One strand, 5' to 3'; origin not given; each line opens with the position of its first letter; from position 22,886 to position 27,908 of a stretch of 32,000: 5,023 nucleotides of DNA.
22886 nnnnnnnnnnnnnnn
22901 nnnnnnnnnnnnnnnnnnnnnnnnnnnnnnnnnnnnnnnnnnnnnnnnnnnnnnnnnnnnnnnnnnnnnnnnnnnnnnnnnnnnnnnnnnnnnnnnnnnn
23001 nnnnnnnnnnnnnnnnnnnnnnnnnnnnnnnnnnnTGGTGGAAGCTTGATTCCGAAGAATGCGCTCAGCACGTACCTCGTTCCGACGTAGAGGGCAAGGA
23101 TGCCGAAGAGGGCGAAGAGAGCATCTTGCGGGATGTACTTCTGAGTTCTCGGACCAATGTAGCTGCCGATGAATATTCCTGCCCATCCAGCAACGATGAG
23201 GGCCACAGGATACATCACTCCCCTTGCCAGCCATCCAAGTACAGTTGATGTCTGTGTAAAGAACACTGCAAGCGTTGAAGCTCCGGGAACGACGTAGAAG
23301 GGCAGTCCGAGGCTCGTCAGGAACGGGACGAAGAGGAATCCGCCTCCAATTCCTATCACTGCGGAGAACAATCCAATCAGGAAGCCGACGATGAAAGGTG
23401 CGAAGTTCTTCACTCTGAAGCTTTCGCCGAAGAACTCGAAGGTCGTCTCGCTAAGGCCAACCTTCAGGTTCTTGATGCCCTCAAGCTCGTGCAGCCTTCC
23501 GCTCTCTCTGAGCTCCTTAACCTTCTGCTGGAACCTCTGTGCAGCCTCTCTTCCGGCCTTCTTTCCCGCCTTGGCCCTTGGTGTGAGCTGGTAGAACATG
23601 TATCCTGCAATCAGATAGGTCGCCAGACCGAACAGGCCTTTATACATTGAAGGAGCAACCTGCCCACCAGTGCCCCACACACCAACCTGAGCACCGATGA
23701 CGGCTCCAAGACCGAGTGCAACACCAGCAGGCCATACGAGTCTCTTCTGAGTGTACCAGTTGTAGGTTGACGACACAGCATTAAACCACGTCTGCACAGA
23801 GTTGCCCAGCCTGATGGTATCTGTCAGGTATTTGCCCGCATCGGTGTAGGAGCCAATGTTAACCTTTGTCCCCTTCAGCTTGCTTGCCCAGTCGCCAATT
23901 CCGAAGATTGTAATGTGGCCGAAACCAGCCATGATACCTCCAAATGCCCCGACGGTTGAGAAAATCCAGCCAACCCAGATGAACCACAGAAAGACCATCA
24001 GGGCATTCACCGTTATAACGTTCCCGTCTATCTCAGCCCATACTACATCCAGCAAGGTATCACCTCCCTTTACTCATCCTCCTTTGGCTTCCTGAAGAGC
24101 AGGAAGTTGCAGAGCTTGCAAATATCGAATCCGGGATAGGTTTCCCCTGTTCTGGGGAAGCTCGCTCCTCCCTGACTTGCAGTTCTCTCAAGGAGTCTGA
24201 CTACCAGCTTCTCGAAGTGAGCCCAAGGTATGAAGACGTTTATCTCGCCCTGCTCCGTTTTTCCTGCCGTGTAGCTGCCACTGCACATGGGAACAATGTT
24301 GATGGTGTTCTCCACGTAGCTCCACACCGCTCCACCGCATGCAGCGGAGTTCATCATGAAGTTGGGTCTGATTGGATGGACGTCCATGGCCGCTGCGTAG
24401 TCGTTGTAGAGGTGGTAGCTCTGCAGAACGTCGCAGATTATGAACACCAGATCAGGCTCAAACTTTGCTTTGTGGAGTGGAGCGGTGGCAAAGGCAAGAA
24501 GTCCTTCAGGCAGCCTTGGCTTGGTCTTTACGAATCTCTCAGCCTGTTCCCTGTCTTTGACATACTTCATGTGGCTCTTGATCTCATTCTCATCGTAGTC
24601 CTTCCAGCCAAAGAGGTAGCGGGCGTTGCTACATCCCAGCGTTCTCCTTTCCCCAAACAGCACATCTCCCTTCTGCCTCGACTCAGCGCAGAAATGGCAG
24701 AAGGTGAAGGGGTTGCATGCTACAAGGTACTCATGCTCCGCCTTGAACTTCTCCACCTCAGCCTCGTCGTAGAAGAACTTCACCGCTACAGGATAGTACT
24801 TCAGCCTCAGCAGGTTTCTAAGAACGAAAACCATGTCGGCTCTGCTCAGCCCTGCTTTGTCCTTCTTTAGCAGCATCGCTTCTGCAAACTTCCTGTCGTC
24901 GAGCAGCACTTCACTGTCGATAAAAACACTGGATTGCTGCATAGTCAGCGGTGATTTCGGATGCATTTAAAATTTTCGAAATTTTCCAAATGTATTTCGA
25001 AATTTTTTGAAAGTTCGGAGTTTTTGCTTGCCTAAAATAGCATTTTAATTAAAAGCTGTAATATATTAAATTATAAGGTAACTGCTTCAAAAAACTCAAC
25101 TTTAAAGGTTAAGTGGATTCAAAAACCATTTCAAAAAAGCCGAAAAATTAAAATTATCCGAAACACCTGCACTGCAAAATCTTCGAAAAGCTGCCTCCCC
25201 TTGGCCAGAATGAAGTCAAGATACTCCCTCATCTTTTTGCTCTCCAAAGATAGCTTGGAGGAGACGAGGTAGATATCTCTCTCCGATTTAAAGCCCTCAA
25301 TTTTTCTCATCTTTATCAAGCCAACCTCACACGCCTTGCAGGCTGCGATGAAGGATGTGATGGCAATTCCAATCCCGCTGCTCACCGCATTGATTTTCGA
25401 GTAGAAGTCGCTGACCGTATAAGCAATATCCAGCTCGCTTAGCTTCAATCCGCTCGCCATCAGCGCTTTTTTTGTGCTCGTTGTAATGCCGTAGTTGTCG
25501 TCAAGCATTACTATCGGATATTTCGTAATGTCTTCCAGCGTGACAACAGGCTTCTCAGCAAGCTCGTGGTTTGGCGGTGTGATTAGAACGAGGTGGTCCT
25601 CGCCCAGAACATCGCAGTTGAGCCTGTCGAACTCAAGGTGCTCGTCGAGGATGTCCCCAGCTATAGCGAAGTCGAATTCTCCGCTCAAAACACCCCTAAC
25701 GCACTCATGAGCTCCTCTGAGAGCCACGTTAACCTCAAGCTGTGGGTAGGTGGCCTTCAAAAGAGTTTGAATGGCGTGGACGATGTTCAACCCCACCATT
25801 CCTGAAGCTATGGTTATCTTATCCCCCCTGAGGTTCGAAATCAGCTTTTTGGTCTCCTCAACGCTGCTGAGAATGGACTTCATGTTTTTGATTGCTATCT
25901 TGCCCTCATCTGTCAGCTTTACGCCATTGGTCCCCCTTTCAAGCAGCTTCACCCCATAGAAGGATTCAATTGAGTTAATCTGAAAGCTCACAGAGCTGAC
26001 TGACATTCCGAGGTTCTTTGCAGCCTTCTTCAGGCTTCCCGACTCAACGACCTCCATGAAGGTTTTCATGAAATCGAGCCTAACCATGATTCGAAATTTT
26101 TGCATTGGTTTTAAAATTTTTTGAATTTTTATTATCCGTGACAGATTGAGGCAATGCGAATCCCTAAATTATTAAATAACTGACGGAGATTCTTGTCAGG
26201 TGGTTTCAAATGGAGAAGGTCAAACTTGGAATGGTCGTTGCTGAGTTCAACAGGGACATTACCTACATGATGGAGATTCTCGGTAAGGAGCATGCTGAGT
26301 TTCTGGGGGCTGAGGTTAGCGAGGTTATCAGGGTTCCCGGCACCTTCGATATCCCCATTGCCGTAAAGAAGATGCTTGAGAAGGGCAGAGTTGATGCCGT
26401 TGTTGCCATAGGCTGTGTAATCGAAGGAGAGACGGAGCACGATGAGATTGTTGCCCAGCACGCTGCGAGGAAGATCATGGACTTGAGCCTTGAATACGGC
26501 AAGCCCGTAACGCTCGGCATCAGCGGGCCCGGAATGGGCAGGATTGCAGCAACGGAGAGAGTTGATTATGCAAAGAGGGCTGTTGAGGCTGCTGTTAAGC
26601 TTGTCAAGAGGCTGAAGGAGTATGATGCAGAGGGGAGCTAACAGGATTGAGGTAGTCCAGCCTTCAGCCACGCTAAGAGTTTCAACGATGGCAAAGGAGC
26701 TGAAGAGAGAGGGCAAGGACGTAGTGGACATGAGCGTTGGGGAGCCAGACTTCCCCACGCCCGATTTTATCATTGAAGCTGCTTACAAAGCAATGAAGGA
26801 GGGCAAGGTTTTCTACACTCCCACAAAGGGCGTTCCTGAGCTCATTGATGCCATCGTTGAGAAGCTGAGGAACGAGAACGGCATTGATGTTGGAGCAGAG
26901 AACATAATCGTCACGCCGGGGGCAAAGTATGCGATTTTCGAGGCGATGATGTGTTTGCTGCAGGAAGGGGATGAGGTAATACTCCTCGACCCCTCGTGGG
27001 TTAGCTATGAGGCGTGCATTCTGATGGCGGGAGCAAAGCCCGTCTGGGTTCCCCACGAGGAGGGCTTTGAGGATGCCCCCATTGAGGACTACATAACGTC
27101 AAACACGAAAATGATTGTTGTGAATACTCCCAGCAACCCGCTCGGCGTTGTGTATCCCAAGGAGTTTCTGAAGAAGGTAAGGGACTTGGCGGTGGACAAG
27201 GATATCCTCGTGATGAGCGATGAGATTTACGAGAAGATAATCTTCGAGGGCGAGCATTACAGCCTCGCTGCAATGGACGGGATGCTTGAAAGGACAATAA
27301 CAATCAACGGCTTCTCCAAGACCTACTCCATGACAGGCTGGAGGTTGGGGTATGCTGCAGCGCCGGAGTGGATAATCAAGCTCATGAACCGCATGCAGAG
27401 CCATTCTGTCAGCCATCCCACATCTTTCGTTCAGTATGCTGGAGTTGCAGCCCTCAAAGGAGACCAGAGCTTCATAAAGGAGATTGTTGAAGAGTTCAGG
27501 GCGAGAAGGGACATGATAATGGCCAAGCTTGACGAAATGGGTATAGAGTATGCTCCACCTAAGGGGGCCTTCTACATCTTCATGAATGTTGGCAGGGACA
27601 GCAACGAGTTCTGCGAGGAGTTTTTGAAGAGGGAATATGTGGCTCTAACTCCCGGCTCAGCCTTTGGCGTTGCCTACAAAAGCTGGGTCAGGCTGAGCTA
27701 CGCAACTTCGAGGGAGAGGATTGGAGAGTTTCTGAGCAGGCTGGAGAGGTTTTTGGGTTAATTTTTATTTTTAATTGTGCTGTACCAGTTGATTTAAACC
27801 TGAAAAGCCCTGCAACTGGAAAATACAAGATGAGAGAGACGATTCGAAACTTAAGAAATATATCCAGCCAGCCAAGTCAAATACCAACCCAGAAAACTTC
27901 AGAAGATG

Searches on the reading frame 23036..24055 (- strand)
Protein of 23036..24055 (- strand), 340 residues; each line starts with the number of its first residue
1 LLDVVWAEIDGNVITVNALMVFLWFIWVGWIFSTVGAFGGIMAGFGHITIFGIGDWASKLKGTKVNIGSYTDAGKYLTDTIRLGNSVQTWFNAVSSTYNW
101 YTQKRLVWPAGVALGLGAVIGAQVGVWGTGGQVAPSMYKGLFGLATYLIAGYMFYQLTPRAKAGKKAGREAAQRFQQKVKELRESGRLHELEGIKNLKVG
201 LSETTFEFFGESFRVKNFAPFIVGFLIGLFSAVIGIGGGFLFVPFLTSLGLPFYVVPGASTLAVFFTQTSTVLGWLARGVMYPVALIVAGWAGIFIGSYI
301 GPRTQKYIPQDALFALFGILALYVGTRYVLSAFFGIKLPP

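Call 14: search_protein_families(library=pfam, proteins=[window:23036-24055:-], max_evalue=0.001)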
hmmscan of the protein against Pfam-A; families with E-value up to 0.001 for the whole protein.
window:23036-24055:- (340 aa): 1 family
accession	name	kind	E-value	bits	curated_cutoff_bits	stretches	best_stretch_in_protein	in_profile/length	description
PF01925.25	TauE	-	4.8e-24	85.8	32.6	1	53-327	31-236/237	Sulfite exporter TauE/SafE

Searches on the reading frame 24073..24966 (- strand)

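Call 14: search_protein_families(library=pfam, proteins=[window:24073-24966:-], max_evalue=0.001)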
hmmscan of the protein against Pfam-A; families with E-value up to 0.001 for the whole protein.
window:24073-24966:- (298 aa): 1 family
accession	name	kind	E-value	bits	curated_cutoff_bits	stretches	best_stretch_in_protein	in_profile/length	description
PF02596.20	DUF169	-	3.3e-55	187.6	27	1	49-255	2-207/209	Uncharacterised ArCR, COG2043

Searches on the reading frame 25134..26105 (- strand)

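Call 14: search_protein_families(library=pfam, proteins=[window:25134-26105:-], max_evalue=0.001)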
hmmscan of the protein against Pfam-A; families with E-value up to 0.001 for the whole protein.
window:25134-26105:- (324 aa): 2 families
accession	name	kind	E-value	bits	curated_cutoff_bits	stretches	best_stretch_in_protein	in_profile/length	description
PF03466.25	LysR_substrate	-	1.8e-34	119.4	28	1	102-302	13-207/209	LysR substrate binding domain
PF00126.33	HTH_1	-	1.6e-17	63.6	26.6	1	11-69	2-60/60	Bacterial regulatory helix-turn-helix protein, lysR family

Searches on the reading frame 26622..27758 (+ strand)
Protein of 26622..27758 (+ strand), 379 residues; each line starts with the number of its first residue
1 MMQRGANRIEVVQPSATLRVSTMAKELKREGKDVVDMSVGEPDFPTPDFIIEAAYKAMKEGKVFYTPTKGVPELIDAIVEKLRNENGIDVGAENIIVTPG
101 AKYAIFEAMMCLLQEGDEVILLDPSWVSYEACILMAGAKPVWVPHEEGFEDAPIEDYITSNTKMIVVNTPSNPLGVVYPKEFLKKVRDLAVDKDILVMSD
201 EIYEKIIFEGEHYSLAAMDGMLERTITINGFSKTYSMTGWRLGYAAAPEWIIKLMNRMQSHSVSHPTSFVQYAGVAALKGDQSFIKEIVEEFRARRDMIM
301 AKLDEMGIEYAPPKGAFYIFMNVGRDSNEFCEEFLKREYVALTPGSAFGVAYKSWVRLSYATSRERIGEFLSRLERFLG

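Call 14: search_protein_families(library=pfam, proteins=[window:26622-27758:+], max_evalue=0.001)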
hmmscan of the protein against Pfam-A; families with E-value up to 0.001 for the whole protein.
window:26622-27758:+ (379 aa): 4 families
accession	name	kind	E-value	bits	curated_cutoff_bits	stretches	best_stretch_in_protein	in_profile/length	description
PF00155.27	Aminotran_1_2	-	1.2e-70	239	19.7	1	32-374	1-361/361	Aminotransferase class I and II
PF01041.23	DegT_DnrJ_EryC1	-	9.8e-05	22.2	19.8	1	91-200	38-145/360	DegT/DnrJ/EryC1/StrS aminotransferase family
PF01053.26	Cys_Met_Meta_PP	-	0.00015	20.9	27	1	92-200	67-173/381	Cys/Met metabolism PLP-dependent enzyme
PF00266.25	Aminotran_5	-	0.00087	18.8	21.5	0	89-200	57-175/371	Aminotransferase class-V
